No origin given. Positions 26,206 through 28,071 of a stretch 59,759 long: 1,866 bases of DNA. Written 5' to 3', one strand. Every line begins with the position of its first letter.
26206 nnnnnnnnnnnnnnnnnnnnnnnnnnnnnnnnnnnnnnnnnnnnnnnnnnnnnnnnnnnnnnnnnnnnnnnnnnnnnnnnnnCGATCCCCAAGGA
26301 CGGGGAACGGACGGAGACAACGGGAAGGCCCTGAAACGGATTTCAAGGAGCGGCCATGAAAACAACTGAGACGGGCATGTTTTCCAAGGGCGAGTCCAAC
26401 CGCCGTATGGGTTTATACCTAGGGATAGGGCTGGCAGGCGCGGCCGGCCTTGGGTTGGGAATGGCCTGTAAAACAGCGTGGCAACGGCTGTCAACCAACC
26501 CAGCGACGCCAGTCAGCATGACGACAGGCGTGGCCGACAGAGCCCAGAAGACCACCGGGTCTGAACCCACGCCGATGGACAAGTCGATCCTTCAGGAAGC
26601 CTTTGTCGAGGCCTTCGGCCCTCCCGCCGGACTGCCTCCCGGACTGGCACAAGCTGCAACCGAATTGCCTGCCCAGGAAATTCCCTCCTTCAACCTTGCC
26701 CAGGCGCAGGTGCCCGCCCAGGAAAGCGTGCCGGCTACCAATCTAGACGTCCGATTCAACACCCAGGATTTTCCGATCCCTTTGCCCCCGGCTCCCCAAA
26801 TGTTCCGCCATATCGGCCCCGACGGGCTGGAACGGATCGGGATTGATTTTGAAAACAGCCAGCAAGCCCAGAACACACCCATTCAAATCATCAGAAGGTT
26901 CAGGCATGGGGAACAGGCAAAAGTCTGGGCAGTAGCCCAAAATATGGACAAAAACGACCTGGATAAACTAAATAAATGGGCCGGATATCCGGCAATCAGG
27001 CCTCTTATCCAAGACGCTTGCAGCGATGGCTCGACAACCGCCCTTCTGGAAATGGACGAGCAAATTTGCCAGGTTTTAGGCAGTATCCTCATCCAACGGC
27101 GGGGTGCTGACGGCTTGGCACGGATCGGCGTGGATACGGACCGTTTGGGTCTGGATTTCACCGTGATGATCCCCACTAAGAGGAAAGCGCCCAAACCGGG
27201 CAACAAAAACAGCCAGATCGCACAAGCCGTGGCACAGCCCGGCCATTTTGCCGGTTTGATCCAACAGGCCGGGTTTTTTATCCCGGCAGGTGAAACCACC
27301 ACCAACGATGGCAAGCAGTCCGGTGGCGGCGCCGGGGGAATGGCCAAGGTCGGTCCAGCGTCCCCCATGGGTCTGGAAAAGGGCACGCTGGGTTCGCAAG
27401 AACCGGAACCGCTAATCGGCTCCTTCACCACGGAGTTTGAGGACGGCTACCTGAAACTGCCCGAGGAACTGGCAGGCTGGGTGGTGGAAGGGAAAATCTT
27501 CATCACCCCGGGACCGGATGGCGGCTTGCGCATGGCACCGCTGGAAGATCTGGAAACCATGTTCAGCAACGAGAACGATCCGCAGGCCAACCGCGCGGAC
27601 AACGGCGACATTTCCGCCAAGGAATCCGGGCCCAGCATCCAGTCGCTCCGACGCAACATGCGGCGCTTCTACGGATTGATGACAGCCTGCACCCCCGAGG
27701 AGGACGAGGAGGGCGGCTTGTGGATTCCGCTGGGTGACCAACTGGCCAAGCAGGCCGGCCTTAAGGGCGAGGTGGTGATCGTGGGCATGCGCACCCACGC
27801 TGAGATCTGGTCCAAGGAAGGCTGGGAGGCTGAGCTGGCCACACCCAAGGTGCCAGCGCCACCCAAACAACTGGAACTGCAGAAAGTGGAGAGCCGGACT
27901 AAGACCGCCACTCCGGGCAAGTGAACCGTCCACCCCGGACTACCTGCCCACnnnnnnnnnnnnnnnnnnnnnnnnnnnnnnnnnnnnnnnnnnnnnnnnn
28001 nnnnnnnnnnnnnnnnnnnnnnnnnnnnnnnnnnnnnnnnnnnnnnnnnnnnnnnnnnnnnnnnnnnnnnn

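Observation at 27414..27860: Second, divergent MraZ-like double-repeat module fused to a hydrophobic N-terminal segment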

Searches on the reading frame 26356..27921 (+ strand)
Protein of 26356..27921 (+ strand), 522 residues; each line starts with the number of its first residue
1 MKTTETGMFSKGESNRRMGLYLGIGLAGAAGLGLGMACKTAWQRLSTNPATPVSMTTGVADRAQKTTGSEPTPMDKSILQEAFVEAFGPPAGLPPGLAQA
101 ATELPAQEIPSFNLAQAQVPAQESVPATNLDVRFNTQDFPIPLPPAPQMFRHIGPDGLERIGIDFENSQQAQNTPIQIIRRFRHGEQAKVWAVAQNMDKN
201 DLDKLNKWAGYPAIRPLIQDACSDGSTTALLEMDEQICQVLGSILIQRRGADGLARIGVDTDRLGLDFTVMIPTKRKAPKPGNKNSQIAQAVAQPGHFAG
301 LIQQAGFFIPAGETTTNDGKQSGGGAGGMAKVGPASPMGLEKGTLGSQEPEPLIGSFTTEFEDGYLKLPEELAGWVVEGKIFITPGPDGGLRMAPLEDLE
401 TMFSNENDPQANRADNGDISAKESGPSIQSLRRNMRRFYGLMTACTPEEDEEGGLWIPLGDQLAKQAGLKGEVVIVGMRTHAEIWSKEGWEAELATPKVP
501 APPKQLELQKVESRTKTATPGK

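Call 3: search_protein_families(library=pfam, proteins=[window:26356-27921:+], max_evalue=1)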
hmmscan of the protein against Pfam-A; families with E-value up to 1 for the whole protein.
window:26356-27921:+ (522 aa): 1 family
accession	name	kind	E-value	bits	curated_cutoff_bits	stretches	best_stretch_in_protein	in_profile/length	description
PF02381.23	MraZ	-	0.0011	19.4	23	1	444-494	5-53/72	MraZ protein, putative antitoxin-like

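Call 4: search_protein_families(library=ncbifam, proteins=[window:26356-27921:+], max_evalue=1)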
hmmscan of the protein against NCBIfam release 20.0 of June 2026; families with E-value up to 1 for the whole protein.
window:26356-27921:+ (522 aa): 4 families
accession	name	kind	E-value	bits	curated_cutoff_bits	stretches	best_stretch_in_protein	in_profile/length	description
TIGR00242.1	TIGR00242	equivalog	1.4e-06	28.3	98.35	1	426-495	60-126/144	division/cell wall cluster transcriptional repressor MraZ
NF001482.0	PRK00326.3-4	equivalog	5.5e-06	26.2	168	1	432-492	82-139/160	division/cell wall cluster transcriptional repressor MraZ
NF001476.0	PRK00326.2-2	equivalog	0.0022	17.7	162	1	447-494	94-140/163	division/cell wall cluster transcriptional repressor MraZ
NF001477.0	PRK00326.2-4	equivalog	0.098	12.6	162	1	448-493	87-130/155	division/cell wall cluster transcriptional repressor MraZ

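Call 6: find_homologous_proteins(query=window:26356-27921:+, max_evalue=0.001)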
Query window:26356-27921:+ (522 aa): 13 proteins with E <= 0.001 among 8000 candidates.
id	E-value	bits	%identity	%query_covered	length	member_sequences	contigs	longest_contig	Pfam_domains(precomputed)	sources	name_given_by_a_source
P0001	0.0e+0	1180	100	100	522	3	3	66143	-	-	-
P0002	3.9e-285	965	84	100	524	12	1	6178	-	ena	-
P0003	8.0e-231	785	69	100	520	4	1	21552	-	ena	-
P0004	8.7e-192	657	70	60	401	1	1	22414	-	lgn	-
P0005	2.1e-163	563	65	53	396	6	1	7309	-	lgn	-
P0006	1.9e-161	556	61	60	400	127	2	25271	-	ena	-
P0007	2.2e-123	431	49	74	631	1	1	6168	PF02381.24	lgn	-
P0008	2.8e-101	358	55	53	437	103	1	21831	-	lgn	-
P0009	9.4e-101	356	43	100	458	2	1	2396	-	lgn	-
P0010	2.3e-92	329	38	100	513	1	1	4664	PF02381.24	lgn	-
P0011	2.5e-57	213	42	60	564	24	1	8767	-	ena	-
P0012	2.5e-55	206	45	50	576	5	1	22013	-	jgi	-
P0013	3.7e-23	100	38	32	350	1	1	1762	-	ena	-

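Call 14: find_encoding_contigs(protein=P0012, flank=8000, max_places=2)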
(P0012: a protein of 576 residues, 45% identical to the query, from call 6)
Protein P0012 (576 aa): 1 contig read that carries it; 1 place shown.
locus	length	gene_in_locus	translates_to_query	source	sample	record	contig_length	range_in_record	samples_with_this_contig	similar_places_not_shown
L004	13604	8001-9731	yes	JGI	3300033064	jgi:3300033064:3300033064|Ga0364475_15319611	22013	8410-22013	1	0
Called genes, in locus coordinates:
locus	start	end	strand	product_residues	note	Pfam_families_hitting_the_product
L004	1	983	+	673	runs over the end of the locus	PF00069:Pkinase, PF03109:ABC1 (faint), PF07714:PK_Tyr_Ser-Thr, PF12799:LRR_4 (faint)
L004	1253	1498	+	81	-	-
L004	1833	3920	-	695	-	PF03235:GmrSD_N, PF07510:GmrSD_C, PF18899:DUF5655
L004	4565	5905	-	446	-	PF07394:DUF1501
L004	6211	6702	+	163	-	PF02381:MraZ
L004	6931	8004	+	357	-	PF01795:Methyltransf_5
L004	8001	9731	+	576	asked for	-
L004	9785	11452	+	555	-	-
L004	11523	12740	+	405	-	PF13439:Glyco_transf_4, PF13692:Glyco_trans_1_4, PF20706:GT4-conflict (weak), PF00534:Glycos_transf_1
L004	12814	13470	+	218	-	-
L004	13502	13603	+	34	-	?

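Call 15: find_encoding_contigs(protein=P0008, flank=8000, max_places=2)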
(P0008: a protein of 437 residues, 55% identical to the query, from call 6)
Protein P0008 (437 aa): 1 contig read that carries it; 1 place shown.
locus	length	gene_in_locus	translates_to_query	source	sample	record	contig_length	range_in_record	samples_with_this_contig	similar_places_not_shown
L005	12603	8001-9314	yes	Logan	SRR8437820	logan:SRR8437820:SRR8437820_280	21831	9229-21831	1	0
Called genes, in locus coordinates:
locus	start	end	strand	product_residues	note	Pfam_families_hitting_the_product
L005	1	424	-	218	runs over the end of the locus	PF03602:Cons_hypoth95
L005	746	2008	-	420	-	PF03033:Glyco_transf_28, PF00201:UDPGT (weak), PF06722:EryCIII-like_C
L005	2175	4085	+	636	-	PF02129:Peptidase_S15, PF00326:Peptidase_S9 (faint), PF08530:PepX_C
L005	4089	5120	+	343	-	PF02016:Peptidase_S66, PF17676:Peptidase_S66C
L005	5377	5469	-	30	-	-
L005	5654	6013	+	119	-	-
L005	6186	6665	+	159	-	PF02381:MraZ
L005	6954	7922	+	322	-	PF01795:Methyltransf_5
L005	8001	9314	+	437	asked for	-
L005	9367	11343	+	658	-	-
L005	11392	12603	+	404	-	?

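Call 16: find_encoding_contigs(protein=P0006, flank=8000, max_places=2)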
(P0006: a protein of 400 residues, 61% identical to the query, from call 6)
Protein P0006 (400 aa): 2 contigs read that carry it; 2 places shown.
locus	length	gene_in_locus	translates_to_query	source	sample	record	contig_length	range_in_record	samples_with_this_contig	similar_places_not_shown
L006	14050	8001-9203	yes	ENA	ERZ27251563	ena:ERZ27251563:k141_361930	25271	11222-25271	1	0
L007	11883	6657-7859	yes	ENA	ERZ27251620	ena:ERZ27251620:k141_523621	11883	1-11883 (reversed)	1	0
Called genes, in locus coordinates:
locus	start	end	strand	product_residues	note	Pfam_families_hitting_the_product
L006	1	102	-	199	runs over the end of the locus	PF01965:DJ-1_PfpI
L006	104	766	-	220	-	PF03602:Cons_hypoth95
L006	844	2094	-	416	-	PF03033:Glyco_transf_28, PF00201:UDPGT (weak), PF06722:EryCIII-like_C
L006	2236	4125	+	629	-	PF02129:Peptidase_S15, PF00326:Peptidase_S9 (faint), PF08530:PepX_C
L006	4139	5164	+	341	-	PF02016:Peptidase_S66, PF17676:Peptidase_S66C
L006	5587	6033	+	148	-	-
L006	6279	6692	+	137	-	PF02381:MraZ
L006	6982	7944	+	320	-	PF01795:Methyltransf_5, PF13649:Methyltransf_25 (faint)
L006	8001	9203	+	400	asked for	-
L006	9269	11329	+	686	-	-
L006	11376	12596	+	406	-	PF13439:Glyco_transf_4, PF13579:Glyco_trans_4_4 (faint), PF00534:Glycos_transf_1, PF13692:Glyco_trans_1_4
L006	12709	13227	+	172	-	-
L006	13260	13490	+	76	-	PF02604:PhdYeFM_antitox (weak)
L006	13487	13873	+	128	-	PF01850:PIN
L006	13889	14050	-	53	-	?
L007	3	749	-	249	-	?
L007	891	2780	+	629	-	PF02129:Peptidase_S15, PF00326:Peptidase_S9 (faint), PF08530:PepX_C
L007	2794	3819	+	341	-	PF02016:Peptidase_S66, PF17676:Peptidase_S66C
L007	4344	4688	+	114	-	-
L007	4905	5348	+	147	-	PF02381:MraZ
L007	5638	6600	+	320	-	PF01795:Methyltransf_5, PF01728:FtsJ (faint), PF13649:Methyltransf_25 (faint)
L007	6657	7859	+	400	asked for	-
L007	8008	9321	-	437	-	-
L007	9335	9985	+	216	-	-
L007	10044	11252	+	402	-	PF13439:Glyco_transf_4, PF13579:Glyco_trans_4_4 (faint), PF13692:Glyco_trans_1_4, PF00534:Glycos_transf_1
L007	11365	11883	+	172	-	?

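Call 38: search_protein_representatives(alignment_id=A3)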
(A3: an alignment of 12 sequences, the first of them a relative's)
Query: 12 sequences, 441 profile positions. Proteins with E-value up to 0.001 (for the whole library): 187; up to 1e-10: 7; up to 1e-30: 7. The best 150 are listed.
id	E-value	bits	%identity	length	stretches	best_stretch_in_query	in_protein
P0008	9.3e-190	647.7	-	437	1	1-441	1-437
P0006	1.5e-187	640.4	-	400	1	1-441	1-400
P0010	3.4e-181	619.5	-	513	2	165-441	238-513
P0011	4.3e-152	523.6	-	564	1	13-433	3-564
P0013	6.1e-75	269.3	-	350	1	1-247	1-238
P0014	1.4e-52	195.6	-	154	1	314-431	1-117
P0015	5.3e-45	170.7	-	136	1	1-134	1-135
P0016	3.1e-09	52.8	-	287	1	270-413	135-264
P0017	3.1e-09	52.8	-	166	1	269-411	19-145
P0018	4.4e-09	52.3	-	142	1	273-410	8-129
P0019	1.5e-08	50.5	-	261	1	269-422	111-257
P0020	2.1e-08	50.0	-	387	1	272-414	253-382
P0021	2.3e-08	49.9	-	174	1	274-414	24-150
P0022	3.7e-08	49.2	-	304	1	268-418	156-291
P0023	4.2e-08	49.0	-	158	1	346-415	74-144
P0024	9.6e-08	47.9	-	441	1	271-411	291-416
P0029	5.2e-07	45.4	-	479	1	269-411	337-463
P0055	1.1e-05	41.1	-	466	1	272-411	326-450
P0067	2.7e-05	39.8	-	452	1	273-410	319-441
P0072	3.7e-05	39.3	-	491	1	271-420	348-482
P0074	3.9e-05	39.3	-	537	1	271-422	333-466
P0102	1.3e-04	37.5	-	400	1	270-415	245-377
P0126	2.4e-04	36.7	-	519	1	273-411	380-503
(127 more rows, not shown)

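Call 40: search_protein_families(library=pfam, proteins=[P0029, P0055, P0126, P0024, P0072, P0020, P0102, P0074, P0016, P0067], max_evalue=0.01)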
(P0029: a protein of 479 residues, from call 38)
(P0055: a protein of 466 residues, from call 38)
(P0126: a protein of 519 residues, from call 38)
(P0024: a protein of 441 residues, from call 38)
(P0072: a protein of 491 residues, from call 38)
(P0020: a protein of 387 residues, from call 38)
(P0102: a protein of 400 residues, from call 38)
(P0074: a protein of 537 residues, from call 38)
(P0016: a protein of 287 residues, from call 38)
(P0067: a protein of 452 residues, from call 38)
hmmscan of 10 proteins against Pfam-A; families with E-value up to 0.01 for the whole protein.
P0029 (479 aa): 2 families
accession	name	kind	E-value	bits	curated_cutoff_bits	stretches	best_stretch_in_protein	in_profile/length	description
PF02381.23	MraZ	-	3e-19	69.2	23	2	414-475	2-63/72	MraZ protein, putative antitoxin-like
PF05489.18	Phage_tail_X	-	0.00059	19.8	22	1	260-308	2-52/60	Phage Tail Protein X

P0055 (466 aa): 1 family
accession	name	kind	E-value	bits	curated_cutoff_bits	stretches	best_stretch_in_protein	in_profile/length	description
PF02381.23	MraZ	-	1.4e-19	70.2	23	1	401-459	2-60/72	MraZ protein, putative antitoxin-like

P0126 (519 aa): 1 family
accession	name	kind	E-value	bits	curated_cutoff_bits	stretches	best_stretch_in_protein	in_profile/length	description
PF02381.23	MraZ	-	1.9e-15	57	23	1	456-517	4-66/72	MraZ protein, putative antitoxin-like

P0024 (441 aa): 2 families
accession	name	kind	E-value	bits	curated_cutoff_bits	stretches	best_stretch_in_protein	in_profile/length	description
PF02381.23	MraZ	-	1.2e-14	54.5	23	1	366-420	1-55/72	MraZ protein, putative antitoxin-like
PF20471.4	DUF6716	-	0.0041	16.6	27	1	336-399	153-212/342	Putative glycosyltransferase (DUF6716)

P0072 (491 aa): 1 family
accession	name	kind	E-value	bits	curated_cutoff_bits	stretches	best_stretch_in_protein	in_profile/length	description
PF02381.23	MraZ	-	2e-13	50.5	23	1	425-478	2-55/72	MraZ protein, putative antitoxin-like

P0020 (387 aa): 1 family
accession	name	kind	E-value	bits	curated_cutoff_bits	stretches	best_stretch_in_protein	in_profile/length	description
PF02381.23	MraZ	-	2.1e-18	66.5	23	2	336-384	8-56/72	MraZ protein, putative antitoxin-like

P0102 (400 aa): 1 family
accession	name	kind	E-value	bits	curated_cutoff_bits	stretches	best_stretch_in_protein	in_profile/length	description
PF02381.23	MraZ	-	4.6e-22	78.2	23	2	324-388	2-66/72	MraZ protein, putative antitoxin-like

P0074 (537 aa): 1 family
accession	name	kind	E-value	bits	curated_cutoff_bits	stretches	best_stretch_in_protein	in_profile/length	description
PF02381.23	MraZ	-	6.6e-11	42.5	23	1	416-464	12-60/72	MraZ protein, putative antitoxin-like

P0016 (287 aa): 1 family
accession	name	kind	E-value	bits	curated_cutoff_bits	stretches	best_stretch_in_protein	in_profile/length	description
PF02381.23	MraZ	-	1.5e-09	38.1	23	1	229-265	18-54/72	MraZ protein, putative antitoxin-like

P0067 (452 aa): 1 family
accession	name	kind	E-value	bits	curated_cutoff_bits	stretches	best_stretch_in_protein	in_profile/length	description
PF02381.23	MraZ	-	1.4e-13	51.1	23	1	395-448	4-57/72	MraZ protein, putative antitoxin-like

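Call 42: find_homologous_proteins(query=P0029, max_evalue=0.00001)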
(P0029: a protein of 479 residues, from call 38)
Query P0029 (479 aa): 241 proteins with E <= 0.00001 among 8000 candidates; the best 120 are listed.
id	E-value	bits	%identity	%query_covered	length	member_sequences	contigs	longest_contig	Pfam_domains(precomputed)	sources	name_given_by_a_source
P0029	0.0e+0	1052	100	100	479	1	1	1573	PF02381.24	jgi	jgi:division/cell wall cluster transcriptional repressor MraZ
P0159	2.7e-193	662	68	100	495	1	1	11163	PF02381.24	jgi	jgi:division/cell wall cluster transcriptional repressor MraZ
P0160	9.5e-115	403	69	47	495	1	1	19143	PF02381.24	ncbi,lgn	-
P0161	1.6e-112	395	69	47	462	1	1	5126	PF02381.24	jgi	jgi:MraZ protein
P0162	1.9e-112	395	71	47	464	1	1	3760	PF02381.24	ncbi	-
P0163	4.3e-112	394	49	99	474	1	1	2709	PF02381.24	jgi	jgi:MraZ protein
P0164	1.3e-111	392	64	53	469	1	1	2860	PF02381.24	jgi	jgi:MraZ protein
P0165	8.1e-111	390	59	62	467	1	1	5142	PF02381.24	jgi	jgi:MraZ protein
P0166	8.2e-111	390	50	99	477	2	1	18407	PF02381.24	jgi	jgi:MraZ protein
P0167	2.7e-110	388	65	52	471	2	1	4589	PF02381.24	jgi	jgi:MraZ protein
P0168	5.5e-108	380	69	45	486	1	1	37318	PF02381.24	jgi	jgi:MraZ protein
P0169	9.3e-108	380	48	98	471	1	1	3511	PF02381.24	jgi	jgi:MraZ protein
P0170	1.5e-107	379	68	49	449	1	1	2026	PF02381.24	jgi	jgi:MraZ protein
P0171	6.0e-107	377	65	51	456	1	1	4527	PF02381.24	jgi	jgi:MraZ protein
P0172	9.5e-107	376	45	100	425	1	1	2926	PF02381.24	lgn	-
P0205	1.6e-100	356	67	48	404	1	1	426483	PF02381.24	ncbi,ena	-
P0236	6.4e-98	347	58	60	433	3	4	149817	PF02381.24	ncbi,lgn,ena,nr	ncbi:MAG TPA: hypothetical protein DDY78_17865 [Planctomycetales bacterium]|nr:hypothetical protein 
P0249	4.9e-97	344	59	59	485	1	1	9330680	PF02381.24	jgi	jgi:MraZ protein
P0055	1.8e-96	342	46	100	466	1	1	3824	PF02381.24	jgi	jgi:MraZ protein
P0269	4.6e-95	338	42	98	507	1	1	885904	PF02381.24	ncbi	-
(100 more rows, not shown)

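Call 43: find_encoding_contigs(protein=P0249, flank=8000, max_places=2)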
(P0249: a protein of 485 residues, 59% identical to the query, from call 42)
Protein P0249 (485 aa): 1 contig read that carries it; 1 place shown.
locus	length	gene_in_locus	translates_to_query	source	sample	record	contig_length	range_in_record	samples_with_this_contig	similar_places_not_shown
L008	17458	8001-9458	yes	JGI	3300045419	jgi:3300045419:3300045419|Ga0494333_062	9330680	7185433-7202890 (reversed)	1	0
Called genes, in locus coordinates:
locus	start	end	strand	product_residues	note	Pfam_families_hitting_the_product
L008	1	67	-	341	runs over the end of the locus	PF20030:bpMoxR, PF05496:RuvB_N (faint), PF00004:AAA (weak), PF07726:AAA_3, PF07728:AAA_5, PF17863:AAA_lid_2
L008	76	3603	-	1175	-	PF00092:VWA, PF13519:VWA_2, PF13768:VWA_3 (faint), PF07090:GATase1_like (faint), PF00092:VWA, PF13519:VWA_2 (weak)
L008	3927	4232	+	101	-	-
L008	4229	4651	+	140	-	PF01850:PIN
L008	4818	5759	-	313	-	PF25021:TEN_NHL (faint), PF08450:SGL (faint), PF01436:NHL (weak)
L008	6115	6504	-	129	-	PF22091:DUF6941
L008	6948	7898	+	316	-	PF01795:Methyltransf_5, PF13649:Methyltransf_25 (faint)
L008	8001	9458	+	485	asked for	PF02381:MraZ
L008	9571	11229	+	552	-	-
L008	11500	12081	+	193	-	PF13532:2OG-FeII_Oxy_2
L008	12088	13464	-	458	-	PF07394:DUF1501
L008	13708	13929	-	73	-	-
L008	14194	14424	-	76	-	-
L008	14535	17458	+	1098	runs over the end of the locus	PF01433:Peptidase_M1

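Call 44: find_encoding_contigs(protein=P0269, flank=8000, max_places=2)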
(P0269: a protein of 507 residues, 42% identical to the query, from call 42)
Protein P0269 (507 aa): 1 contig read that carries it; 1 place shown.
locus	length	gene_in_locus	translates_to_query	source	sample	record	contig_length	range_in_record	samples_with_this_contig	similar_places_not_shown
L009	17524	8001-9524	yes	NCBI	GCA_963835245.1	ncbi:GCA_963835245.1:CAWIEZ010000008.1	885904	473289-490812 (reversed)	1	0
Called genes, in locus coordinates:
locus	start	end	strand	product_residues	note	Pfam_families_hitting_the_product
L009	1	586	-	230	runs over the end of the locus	-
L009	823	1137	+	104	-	-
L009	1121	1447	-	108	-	-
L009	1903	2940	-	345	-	-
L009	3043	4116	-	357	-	-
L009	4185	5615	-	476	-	PF03062:MBOAT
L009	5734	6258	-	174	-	-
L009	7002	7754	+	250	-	PF01795:Methyltransf_5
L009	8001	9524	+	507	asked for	PF02381:MraZ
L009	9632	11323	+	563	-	-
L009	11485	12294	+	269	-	-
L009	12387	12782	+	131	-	-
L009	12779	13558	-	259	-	-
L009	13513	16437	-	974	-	PF00069:Pkinase, PF07714:PK_Tyr_Ser-Thr, PF13809:Tubulin_2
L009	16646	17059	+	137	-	PF04266:ASCH (weak)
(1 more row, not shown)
